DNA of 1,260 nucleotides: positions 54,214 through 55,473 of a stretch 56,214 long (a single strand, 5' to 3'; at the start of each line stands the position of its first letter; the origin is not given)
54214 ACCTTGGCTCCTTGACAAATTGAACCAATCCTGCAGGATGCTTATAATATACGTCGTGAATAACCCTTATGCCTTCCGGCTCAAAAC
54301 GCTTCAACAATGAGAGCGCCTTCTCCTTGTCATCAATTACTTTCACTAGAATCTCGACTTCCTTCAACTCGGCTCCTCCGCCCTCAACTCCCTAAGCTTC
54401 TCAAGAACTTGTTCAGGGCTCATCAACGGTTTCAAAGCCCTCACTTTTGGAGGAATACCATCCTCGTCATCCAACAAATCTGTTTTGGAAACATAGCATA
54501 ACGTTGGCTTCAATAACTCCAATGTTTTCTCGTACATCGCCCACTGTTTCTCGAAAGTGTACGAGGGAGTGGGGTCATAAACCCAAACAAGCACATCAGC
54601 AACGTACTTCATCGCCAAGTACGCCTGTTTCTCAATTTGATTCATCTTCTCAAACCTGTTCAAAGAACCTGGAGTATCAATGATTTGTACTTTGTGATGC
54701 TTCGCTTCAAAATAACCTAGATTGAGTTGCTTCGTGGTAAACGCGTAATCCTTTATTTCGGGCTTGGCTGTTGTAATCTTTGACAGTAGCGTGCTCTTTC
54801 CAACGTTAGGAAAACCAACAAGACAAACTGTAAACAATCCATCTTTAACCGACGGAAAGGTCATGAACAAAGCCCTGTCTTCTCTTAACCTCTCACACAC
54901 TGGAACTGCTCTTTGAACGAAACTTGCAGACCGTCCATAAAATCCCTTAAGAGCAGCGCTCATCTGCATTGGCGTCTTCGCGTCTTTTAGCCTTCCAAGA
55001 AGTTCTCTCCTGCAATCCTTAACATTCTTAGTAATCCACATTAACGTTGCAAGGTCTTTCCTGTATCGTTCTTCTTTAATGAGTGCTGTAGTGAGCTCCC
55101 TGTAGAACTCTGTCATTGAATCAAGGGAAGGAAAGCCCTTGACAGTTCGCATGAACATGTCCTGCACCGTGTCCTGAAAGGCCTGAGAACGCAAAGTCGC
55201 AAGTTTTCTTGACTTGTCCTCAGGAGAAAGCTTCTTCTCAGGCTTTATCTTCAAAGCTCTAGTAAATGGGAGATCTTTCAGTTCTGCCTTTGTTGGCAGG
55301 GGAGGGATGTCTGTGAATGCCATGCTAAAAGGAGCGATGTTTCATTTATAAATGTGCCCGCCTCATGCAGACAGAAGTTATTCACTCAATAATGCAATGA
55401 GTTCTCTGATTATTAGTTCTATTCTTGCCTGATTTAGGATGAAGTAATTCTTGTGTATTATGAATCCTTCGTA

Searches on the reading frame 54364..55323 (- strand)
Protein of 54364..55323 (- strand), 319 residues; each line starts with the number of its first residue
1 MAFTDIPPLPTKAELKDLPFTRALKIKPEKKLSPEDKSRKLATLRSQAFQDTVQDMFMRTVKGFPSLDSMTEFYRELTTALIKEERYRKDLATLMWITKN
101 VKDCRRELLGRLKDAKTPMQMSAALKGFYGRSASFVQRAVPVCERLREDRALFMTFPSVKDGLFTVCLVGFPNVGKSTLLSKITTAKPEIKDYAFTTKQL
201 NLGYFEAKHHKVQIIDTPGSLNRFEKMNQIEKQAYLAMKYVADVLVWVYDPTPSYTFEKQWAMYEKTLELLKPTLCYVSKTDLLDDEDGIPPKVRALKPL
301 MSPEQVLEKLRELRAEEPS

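Call 75: search_protein_families(library=pfam, proteins=[window:54364-55323:-], max_evalue=0.00001)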
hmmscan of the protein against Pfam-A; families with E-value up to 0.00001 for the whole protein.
window:54364-55323:- (319 aa): 4 families
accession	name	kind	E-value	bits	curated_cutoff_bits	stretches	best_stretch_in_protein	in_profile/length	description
PF01926.29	MMR_HSR1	-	2.2e-21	76.5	21.9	1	165-275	1-108/113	50S ribosome-binding GTPase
PF17835.6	NOG1_N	-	1.5e-16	61.4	22.9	1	3-159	1-159/160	NOG1 N-terminal helical domain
PF02421.24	FeoB_N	-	8.8e-14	51.8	27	1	165-287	2-121/156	Ferrous iron transport protein B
PF06858.20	NOG1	-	3.6e-08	33.5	27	1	229-282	1-58/58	Nucleolar GTP-binding protein 1 (NOG1)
